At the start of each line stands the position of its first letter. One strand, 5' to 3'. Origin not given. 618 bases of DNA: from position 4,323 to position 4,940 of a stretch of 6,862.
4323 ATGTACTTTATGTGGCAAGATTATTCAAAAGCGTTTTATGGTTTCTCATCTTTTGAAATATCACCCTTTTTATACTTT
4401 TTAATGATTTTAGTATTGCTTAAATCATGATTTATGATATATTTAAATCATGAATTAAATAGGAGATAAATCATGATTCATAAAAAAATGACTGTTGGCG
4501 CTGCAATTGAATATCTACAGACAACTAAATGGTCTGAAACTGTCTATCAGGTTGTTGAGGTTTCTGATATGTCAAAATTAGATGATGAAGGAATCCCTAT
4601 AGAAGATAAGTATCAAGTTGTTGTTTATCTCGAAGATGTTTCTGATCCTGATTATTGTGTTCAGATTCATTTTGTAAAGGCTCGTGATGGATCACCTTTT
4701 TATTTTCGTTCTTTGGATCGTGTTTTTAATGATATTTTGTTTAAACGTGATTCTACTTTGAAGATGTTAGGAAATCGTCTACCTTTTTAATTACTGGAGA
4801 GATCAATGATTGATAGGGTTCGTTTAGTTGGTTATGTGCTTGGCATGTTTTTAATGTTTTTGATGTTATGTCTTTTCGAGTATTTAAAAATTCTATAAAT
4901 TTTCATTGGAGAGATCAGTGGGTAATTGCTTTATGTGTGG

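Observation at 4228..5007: Uncharacterised cargo module in the slot downstream of zot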

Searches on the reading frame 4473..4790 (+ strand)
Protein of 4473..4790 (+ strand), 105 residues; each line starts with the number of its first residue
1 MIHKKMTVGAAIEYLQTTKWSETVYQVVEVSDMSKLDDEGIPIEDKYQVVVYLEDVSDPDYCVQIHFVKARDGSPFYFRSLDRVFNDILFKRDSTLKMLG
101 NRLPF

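Call 5: search_protein_families(library=pfam, proteins=[window:4473-4790:+], max_evalue=1)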
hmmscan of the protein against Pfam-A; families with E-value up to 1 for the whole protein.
window:4473-4790:+ (105 aa): 0 families

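Call 6: search_protein_families(library=phrogs, proteins=[window:4473-4790:+], max_evalue=1)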
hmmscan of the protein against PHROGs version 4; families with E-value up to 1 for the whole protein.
window:4473-4790:+ (105 aa): 0 families

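Call 7: search_dna_similar(query=window:4473-4787:+, collection=phages, mode=protein, max_evalue=1, max_rows=30)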
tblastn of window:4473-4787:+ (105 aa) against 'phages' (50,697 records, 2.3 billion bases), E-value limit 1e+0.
No match.

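Call 9: find_homologous_proteins(query=window:4473-4787:+, max_evalue=0.01)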
Query window:4473-4787:+ (105 aa): 31 proteins with E <= 0.01 among 33 candidates.
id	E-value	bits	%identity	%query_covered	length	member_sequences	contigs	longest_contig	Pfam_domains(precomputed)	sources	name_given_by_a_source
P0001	4.8e-62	224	97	100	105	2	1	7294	-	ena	-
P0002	7.7e-60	217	93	100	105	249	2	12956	-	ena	-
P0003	2.7e-57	209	92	100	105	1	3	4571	-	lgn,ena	-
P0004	5.1e-57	208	90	100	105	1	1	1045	-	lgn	-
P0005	5.3e-57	208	92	100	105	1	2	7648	-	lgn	-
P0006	3.4e-56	206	89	100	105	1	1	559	-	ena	-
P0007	4.6e-56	205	89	100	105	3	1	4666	-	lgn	-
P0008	5.2e-56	205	88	100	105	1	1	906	-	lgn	-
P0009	8.0e-56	205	89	100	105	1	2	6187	-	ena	-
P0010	8.5e-56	204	89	100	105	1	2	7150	-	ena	-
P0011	8.7e-56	204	88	100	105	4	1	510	-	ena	-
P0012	1.0e-55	204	85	100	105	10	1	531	-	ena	-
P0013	1.2e-55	204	87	100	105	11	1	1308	-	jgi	jgi:hypothetical protein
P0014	1.3e-55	204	87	100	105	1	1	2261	-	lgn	-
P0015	1.3e-55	204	87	100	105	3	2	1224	-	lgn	-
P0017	8.5e-55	201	87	100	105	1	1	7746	-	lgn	-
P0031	1.7e-21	94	83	51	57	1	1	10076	-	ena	-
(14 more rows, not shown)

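Call 11: find_encoding_contigs(protein=P0002, flank=8000, max_places=4)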
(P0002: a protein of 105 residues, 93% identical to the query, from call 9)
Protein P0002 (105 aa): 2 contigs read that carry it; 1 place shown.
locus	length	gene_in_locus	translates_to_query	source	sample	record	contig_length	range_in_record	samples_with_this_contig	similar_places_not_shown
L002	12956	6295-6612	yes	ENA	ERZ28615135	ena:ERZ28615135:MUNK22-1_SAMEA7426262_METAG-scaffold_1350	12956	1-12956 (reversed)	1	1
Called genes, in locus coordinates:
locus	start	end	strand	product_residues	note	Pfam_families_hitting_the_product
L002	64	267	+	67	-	-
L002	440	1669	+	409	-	PF01446:Rep_1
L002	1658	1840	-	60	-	-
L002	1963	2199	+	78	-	-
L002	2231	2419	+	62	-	-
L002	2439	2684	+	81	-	PF05356:Phage_Coat_B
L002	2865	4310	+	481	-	-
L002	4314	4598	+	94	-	PF10734:DUF2523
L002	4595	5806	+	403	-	PF05707:Zot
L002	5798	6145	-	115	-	-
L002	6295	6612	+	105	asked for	-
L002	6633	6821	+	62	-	-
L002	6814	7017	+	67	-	-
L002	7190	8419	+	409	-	PF01446:Rep_1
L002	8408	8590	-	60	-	-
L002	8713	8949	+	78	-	-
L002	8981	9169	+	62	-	-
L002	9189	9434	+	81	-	PF05356:Phage_Coat_B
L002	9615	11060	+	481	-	-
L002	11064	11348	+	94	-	PF10734:DUF2523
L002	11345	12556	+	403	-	PF05707:Zot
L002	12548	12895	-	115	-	-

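Call 12: find_encoding_contigs(protein=P0001, flank=8000, max_places=3)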
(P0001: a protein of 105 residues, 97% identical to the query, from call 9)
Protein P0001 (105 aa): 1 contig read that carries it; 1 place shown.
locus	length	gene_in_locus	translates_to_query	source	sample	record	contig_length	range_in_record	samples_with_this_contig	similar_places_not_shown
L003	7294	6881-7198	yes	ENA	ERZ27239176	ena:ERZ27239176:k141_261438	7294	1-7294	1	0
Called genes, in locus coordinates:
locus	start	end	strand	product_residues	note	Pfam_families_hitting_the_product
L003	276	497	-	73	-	-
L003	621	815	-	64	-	-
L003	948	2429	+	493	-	PF05144:Phage_CRI, PF05155:G2P_X_C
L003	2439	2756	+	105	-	-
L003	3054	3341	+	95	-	PF05356:Phage_Coat_B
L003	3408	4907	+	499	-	-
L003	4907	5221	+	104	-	-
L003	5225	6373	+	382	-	PF05707:Zot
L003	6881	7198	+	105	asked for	-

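Call 18: find_encoding_contigs(protein=P0017, flank=8000, max_places=3)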
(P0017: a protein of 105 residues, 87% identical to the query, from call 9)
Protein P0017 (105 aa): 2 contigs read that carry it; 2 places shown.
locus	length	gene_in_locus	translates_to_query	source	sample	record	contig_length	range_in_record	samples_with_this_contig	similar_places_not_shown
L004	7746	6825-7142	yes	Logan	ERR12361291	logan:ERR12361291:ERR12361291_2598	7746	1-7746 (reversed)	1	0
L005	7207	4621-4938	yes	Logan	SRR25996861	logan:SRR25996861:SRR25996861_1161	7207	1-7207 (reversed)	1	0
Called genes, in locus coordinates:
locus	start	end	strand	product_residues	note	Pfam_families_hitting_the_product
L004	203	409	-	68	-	-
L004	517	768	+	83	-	-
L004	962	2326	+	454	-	PF02486:Rep_trans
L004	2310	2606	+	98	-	-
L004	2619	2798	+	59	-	-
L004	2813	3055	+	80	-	PF05356:Phage_Coat_B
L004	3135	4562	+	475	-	PF05616:Neisseria_TspB (faint)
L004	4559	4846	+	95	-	-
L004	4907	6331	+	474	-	PF05707:Zot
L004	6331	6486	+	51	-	-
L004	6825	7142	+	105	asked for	-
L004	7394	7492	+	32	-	-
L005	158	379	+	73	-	-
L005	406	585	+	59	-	-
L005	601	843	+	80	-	PF05356:Phage_Coat_B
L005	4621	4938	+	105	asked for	-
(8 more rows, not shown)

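Call 19: find_encoding_contigs(protein=P0031, flank=10000, max_places=3)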
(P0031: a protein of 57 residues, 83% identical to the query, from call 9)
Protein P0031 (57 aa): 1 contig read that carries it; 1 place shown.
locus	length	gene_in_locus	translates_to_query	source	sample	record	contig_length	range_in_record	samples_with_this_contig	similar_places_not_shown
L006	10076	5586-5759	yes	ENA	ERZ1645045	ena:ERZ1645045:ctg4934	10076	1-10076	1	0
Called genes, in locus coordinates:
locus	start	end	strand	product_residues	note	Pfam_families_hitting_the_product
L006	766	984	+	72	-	-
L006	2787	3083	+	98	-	-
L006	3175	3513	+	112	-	-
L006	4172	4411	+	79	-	-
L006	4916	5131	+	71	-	-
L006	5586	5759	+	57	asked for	-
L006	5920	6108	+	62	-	-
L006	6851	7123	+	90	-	PF05144:Phage_CRI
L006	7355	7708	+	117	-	PF05155:G2P_X_C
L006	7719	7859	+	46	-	-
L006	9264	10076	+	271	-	?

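Call 20: find_encoding_contigs(protein=window:4473-4790:+, flank=8000, max_places=5)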
Protein window:4473-4790:+ (105 aa): 23 contigs read that carry it; 5 places shown.
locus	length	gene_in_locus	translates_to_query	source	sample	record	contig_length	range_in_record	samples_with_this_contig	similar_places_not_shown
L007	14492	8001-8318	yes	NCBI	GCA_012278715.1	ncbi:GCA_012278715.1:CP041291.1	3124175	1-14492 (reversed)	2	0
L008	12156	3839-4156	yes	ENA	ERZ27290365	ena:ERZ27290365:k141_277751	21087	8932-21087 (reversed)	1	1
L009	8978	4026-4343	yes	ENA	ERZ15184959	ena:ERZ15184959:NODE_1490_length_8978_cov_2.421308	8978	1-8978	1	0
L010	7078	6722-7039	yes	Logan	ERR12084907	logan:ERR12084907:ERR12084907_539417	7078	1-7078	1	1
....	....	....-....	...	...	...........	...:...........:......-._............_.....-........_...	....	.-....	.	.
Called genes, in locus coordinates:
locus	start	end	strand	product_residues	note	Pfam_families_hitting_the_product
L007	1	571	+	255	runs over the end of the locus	PF00691:OmpA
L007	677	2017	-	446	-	PF13384:HTH_23 (faint), PF13518:HTH_28 (weak), PF13683:rve_3 (faint)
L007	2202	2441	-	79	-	-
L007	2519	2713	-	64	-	-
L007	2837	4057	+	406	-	PF05144:Phage_CRI, PF05155:G2P_X_C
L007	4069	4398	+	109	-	-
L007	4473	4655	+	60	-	-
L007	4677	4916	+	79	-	-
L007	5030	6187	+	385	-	-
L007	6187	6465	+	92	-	PF10734:DUF2523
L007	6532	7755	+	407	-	PF05707:Zot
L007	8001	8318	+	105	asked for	-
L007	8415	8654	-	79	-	-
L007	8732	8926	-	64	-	-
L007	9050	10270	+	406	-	PF05144:Phage_CRI, PF05155:G2P_X_C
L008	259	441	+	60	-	-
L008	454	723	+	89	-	PF05356:Phage_Coat_B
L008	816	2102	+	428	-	-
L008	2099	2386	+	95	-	PF10734:DUF2523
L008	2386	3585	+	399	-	PF05707:Zot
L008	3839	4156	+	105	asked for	-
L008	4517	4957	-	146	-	-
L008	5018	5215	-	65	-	-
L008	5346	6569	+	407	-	PF05144:Phage_CRI, PF05155:G2P_X_C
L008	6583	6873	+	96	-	-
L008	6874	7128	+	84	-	-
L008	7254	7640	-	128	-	PF00501:AMP-binding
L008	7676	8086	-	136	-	PF12261:T_hemolysin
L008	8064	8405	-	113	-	-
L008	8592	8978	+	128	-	PF01219:DAGK_prokar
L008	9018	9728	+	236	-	PF01569:PAP2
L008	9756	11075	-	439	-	PF26769:HAMP_PhoQ (faint), PF00512:HisKA, PF02518:HATPase_c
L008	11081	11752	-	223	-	PF00072:Response_reg, PF00486:Trans_reg_C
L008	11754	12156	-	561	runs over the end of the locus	PF08019:EptA_B_N, PF00884:Sulfatase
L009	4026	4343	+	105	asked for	-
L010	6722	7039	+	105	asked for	-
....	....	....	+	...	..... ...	-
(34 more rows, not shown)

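Call 23: predict_structure(alignment_id=A1)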
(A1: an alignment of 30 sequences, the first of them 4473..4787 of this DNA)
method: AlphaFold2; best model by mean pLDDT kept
length: 105 residues; sequences in the alignment: 30
mean_pLDDT: 56.4   pTM: 0.46
mean pLDDT of the five models: 56.4, 53.2, 51.4, 50.3, 44.9
residues with pLDDT >= 90: 0; 70-90: 10; 50-70: 67; < 50: 28
segments of 3 or more residues with pLDDT < 50: 1-3, 73-75, 79-83, 92-105
pLDDT, mean of each block of 10 residues (from residue 1): 53 69 69 57 58 67 61 50 50 40 36
secondary structure, 60 per line:
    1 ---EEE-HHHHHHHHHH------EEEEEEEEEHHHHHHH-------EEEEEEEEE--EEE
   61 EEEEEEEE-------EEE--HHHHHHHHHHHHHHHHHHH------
elements in order: E4-6 H8-17 E24-32 H33-39 E47-55 E58-68 E76-78 H81-99

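Call 25: search_protein_representatives(alignment_id=A1)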
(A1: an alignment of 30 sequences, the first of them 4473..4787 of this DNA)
Query: 30 sequences, 105 profile positions. Proteins with E-value up to 0.001 (for the whole library): 6; up to 1e-10: 5; up to 1e-30: 1. The best 6 are listed.
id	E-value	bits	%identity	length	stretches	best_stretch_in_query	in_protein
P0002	2.3e-60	217.7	-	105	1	1-105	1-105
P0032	9.8e-28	112.9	-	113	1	1-101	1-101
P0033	4.0e-15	72.3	-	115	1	5-101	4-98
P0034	8.1e-15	71.4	-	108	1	7-101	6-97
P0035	3.4e-11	59.7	-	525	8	40-74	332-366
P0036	9.6e-04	35.8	-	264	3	7-34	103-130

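Call 29: find_homologous_proteins(query=A2, max_evalue=0.01)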
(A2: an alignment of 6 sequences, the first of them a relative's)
Query A2 (6 sequences) (108 aa, profile of the alignment): 45 proteins with E <= 0.01 among 214 candidates.
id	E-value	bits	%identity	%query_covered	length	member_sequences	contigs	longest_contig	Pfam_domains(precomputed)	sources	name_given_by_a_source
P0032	1.1e-50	188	39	94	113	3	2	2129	-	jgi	jgi:hypothetical protein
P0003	5.0e-49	183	41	85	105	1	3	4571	-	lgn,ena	-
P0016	5.4e-49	183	42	85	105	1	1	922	-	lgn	-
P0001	8.2e-49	182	39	85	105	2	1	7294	-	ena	-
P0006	9.6e-49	182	41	85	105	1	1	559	-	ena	-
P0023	1.1e-48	182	43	87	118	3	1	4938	-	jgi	jgi:hypothetical protein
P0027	1.2e-48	182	41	87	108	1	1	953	-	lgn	-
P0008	1.8e-48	181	41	85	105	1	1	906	-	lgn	-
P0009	2.6e-48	181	40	85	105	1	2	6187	-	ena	-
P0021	4.0e-48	180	40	85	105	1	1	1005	-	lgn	-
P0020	5.5e-48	180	38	85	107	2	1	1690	-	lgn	-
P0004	5.5e-48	180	38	85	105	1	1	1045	-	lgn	-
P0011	6.3e-48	179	39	85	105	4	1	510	-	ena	-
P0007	6.4e-48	179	39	85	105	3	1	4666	-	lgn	-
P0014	6.4e-48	179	38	85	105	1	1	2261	-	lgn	-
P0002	9.0e-48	179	39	85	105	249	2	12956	-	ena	-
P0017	9.8e-47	175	39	85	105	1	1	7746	-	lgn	-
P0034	1.8e-42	162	100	100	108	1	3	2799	-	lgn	-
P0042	3.4e-41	158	42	93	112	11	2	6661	-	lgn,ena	-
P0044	8.0e-40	153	39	93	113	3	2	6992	-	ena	-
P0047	1.3e-29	120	53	94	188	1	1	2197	-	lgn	-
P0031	3.0e-17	81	29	45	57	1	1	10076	-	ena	-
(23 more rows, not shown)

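Call 30: find_encoding_contigs(protein=P0044, flank=8000, max_places=2)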
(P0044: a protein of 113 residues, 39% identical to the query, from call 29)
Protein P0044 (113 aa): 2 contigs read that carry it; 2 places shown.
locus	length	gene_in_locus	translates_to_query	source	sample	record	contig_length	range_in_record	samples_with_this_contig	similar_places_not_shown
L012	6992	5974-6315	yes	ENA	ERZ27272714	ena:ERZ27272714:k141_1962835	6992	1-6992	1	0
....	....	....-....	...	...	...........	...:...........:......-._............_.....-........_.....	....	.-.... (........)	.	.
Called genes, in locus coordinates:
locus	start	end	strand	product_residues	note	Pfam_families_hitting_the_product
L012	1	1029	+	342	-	?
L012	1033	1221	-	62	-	-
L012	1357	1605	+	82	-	-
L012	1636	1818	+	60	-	-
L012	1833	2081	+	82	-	PF05356:Phage_Coat_B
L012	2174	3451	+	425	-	-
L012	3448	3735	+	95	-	PF10734:DUF2523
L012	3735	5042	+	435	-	PF05707:Zot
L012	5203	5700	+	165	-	-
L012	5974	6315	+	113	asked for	-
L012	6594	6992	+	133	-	?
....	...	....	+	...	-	-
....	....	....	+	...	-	-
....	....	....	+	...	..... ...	-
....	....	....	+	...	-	?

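Call 31: find_encoding_contigs(protein=P0042, flank=8000, max_places=2)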
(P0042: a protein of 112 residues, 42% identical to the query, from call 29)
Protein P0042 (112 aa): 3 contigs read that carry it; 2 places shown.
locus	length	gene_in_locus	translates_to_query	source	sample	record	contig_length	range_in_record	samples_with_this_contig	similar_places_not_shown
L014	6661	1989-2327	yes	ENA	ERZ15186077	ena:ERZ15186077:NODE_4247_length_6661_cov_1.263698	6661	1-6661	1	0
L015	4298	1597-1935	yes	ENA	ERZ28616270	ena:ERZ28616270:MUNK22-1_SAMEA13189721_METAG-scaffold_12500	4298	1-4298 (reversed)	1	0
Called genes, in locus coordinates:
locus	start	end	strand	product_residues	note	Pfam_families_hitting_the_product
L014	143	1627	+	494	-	PF09848:SLFN-g3_helicase (faint), PF05707:Zot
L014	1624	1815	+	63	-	-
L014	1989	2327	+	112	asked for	-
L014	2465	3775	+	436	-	PF05144:Phage_CRI, PF05155:G2P_X_C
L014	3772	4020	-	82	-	-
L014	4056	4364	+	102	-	-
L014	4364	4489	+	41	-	-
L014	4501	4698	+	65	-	-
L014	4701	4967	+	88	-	-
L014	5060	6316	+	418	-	-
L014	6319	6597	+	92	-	PF10734:DUF2523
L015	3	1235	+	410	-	?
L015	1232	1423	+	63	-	-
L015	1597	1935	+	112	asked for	-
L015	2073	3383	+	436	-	PF05144:Phage_CRI, PF05155:G2P_X_C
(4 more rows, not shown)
